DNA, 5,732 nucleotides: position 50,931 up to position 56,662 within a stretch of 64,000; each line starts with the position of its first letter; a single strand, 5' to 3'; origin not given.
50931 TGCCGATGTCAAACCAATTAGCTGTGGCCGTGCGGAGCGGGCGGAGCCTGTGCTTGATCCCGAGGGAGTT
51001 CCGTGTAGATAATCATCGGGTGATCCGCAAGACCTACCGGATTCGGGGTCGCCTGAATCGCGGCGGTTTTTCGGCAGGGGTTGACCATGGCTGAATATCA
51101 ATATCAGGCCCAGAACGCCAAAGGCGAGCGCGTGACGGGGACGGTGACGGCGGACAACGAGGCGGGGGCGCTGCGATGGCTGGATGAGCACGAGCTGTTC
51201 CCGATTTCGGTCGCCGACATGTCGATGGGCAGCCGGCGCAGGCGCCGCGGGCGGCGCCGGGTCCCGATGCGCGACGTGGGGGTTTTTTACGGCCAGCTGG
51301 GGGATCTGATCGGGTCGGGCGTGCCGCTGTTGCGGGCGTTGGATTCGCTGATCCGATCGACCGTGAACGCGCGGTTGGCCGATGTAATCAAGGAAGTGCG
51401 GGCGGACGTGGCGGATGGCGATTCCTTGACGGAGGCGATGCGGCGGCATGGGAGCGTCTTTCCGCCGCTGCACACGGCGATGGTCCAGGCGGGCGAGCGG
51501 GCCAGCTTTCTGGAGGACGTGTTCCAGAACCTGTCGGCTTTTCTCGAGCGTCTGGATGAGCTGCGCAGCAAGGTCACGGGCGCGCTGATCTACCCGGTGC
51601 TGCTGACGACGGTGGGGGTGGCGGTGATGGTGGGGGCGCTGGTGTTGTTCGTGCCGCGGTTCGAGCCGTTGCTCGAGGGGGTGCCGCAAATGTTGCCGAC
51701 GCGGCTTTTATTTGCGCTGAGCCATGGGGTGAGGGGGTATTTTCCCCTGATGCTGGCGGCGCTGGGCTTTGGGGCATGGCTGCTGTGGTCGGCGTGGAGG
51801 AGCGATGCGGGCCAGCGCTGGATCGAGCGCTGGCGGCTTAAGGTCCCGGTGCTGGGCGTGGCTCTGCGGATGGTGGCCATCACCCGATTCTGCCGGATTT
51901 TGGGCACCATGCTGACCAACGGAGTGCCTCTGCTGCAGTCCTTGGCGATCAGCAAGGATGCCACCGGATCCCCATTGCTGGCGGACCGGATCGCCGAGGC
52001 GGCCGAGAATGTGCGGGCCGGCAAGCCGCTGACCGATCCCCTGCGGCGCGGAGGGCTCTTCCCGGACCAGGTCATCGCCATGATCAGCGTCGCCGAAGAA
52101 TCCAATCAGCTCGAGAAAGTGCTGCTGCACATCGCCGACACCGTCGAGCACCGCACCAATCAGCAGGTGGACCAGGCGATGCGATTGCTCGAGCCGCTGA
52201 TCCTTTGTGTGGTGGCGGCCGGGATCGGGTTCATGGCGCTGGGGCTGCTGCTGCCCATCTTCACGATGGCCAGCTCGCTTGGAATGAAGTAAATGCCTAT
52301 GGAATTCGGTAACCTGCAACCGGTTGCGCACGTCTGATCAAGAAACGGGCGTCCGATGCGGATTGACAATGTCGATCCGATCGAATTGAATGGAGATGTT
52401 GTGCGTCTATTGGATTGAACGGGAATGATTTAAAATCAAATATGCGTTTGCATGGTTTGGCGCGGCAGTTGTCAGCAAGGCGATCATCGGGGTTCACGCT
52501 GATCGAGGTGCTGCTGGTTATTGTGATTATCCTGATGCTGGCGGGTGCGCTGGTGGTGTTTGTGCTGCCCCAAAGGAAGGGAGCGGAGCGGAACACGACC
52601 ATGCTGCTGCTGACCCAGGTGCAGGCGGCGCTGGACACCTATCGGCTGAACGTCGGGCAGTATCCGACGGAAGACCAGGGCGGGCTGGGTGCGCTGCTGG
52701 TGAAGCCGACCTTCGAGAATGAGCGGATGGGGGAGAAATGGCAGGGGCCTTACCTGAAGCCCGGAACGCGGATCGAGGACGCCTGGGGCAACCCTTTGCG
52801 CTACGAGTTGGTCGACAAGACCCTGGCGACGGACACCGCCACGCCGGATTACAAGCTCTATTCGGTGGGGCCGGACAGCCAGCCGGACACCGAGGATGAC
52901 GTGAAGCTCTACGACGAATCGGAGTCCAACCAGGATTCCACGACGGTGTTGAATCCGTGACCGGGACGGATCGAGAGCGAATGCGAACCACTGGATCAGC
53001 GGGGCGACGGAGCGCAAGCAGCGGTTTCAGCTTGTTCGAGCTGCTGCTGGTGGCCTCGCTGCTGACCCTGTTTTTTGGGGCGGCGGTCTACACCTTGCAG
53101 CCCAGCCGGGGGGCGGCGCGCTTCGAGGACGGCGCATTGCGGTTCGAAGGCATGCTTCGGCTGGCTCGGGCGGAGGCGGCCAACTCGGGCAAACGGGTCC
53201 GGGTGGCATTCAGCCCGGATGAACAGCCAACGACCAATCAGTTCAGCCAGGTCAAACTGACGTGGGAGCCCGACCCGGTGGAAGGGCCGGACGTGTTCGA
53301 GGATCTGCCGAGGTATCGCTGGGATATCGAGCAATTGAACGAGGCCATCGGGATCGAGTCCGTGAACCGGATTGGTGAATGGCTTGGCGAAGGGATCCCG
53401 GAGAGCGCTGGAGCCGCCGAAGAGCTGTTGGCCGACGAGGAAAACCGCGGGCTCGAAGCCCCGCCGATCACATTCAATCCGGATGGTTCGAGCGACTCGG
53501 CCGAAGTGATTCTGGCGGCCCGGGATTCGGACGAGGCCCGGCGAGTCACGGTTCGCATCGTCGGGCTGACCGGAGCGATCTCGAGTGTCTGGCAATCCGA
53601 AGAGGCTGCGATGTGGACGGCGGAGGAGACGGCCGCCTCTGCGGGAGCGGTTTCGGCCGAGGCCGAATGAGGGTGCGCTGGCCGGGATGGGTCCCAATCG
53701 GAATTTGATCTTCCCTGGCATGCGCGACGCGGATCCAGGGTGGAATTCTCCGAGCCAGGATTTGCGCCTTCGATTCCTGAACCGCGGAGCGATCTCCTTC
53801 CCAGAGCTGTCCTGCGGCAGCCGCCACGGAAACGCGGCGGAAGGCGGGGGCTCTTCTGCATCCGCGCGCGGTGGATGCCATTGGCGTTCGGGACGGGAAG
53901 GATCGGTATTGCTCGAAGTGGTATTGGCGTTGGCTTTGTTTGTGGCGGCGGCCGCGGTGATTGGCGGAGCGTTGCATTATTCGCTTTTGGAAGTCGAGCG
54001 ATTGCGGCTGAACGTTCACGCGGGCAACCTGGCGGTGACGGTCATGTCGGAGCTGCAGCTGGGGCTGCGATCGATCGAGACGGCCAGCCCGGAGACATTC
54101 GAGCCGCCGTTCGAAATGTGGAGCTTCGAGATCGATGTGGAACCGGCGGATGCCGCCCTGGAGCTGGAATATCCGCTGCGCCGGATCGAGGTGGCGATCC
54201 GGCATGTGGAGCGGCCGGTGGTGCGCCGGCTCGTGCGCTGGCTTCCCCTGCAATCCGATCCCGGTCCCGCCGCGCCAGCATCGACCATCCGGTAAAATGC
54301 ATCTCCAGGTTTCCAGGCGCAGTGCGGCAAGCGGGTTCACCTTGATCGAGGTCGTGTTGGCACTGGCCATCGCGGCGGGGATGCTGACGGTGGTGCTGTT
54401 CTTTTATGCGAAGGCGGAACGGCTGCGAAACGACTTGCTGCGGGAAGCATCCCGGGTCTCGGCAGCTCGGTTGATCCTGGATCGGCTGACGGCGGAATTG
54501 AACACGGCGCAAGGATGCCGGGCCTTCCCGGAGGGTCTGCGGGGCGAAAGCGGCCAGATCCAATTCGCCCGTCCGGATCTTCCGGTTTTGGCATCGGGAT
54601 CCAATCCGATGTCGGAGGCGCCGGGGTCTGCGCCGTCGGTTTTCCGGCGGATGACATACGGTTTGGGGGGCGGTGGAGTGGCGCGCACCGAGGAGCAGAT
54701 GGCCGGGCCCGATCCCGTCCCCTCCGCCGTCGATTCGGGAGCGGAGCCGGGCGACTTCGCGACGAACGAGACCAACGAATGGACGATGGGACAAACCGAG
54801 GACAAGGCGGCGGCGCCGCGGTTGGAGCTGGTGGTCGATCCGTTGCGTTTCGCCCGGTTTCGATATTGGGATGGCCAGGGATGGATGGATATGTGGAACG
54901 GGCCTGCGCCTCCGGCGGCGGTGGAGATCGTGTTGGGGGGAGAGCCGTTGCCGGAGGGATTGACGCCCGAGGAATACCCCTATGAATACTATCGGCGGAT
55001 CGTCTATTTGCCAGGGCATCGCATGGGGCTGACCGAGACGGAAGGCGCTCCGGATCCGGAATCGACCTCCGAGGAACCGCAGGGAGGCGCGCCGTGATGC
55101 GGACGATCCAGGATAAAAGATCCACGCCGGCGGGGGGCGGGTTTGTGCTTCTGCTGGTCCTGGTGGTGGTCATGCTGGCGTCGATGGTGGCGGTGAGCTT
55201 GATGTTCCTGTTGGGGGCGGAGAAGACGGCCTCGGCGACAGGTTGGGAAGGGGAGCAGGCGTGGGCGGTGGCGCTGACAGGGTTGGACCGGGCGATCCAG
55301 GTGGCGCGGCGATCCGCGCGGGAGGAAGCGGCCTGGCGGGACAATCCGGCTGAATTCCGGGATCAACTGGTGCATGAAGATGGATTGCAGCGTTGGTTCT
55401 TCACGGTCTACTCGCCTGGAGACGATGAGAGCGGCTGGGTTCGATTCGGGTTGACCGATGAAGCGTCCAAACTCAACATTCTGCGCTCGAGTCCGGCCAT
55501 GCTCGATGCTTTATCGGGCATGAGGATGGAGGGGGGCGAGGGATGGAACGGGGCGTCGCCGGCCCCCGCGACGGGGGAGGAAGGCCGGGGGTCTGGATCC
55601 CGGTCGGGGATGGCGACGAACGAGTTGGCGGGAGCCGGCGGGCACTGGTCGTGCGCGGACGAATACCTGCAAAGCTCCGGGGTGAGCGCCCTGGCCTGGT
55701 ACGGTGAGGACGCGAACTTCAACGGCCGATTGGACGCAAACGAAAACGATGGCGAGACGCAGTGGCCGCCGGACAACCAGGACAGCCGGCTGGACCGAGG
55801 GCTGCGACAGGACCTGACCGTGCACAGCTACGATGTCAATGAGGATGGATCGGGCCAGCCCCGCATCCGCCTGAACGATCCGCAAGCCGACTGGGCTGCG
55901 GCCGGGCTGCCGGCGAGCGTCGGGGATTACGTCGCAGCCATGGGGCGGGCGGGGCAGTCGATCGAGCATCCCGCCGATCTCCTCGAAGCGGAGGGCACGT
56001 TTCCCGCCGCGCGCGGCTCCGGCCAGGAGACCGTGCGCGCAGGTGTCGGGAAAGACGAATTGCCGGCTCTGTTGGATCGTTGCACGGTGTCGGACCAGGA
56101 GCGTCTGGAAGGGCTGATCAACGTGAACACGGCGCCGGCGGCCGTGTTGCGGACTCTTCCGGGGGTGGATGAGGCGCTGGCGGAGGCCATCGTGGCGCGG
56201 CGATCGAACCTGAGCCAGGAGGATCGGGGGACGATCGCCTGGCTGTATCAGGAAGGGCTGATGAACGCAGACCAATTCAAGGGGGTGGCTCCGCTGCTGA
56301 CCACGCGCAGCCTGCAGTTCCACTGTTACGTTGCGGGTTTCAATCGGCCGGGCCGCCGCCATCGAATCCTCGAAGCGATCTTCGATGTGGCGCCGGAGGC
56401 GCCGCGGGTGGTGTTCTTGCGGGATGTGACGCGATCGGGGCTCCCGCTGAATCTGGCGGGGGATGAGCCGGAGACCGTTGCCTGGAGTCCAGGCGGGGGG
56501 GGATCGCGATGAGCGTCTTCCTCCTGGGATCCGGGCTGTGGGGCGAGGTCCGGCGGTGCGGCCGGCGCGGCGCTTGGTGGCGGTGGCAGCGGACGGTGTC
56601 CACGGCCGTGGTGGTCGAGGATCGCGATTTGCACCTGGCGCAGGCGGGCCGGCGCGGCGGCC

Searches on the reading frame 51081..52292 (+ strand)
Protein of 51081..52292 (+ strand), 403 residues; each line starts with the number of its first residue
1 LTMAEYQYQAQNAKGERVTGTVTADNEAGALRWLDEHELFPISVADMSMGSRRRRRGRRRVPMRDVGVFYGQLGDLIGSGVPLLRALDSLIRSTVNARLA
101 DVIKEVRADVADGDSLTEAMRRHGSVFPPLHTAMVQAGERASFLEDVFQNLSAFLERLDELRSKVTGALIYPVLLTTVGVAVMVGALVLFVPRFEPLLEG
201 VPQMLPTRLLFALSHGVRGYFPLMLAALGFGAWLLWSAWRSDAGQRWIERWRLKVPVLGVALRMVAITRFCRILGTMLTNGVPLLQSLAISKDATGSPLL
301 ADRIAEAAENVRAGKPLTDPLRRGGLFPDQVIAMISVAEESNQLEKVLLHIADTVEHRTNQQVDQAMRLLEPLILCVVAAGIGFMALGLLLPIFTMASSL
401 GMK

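Call 21: search_protein_families(library=pfam, proteins=[window:51081-52292:+], max_evalue=0.01)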
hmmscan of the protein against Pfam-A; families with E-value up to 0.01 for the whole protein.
window:51081-52292:+ (403 aa): 1 family
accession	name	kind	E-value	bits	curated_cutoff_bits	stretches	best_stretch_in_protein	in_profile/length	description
PF00482.28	T2SSF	-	5.9e-57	191.5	25.2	2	69-192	1-125/125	Type II secretion system (T2SS), protein F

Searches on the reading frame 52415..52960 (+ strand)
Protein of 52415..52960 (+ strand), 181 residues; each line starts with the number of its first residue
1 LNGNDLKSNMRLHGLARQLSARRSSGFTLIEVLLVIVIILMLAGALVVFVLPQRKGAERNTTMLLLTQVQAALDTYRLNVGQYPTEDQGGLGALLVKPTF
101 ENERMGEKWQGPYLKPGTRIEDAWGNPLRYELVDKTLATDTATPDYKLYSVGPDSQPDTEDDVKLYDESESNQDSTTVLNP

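Call 21: search_protein_families(library=pfam, proteins=[window:52415-52960:+], max_evalue=0.01)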
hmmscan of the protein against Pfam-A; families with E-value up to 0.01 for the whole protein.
window:52415-52960:+ (181 aa): 2 families
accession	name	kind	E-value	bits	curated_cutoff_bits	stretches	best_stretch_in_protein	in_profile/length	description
PF08334.16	T2SSG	-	2e-18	66.8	21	1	50-162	2-101/108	Type II secretion system (T2SS), protein G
PF07963.17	N_methyl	-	5.3e-07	29.4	21.2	1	22-46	2-26/27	Prokaryotic N-terminal methylation motif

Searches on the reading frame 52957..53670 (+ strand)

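Call 21: search_protein_families(library=pfam, proteins=[window:52957-53670:+], max_evalue=0.01)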
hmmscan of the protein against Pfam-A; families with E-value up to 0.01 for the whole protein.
window:52957-53670:+ (237 aa): 1 family
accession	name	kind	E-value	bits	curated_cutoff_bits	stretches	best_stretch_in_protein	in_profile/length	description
PF12019.13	GspH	-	1e-07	32.8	21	1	62-200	4-105/108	Type II transport protein GspH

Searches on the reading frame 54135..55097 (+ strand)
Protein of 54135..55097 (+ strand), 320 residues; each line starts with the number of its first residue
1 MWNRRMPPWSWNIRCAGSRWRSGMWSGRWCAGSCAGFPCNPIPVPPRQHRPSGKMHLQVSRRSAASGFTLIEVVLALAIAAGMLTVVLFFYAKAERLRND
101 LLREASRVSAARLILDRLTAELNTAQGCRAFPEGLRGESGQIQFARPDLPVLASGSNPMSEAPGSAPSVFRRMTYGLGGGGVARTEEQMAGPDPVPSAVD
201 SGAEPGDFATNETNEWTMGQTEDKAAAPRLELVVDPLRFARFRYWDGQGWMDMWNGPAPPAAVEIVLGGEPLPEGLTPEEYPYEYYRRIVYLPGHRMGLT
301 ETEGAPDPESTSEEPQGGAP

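Call 21: search_protein_families(library=pfam, proteins=[window:54135-55097:+], max_evalue=0.01)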
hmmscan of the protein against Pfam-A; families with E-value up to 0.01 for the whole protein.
window:54135-55097:+ (320 aa): 2 families
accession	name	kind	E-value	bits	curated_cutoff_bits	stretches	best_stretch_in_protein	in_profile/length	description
PF07963.17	N_methyl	-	0.00042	20.2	21.2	1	63-81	2-20/27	Prokaryotic N-terminal methylation motif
PF10708.14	DUF2510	-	0.0057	16.8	24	1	240-261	12-33/35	Protein of unknown function (DUF2510)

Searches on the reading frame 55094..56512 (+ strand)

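Call 21: search_protein_families(library=pfam, proteins=[window:55094-56512:+], max_evalue=0.01)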
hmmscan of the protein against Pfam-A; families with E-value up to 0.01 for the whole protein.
window:55094-56512:+ (472 aa): 2 families
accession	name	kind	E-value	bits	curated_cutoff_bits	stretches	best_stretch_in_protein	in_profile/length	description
PF12836.13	HHH_3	-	2.5e-06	27.9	27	1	341-371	5-35/65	Helix-hairpin-helix motif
PF03934.19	T2SSK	-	6.1e-06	27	24.2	1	342-371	1-31/63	Type II secretion system (T2SS), protein K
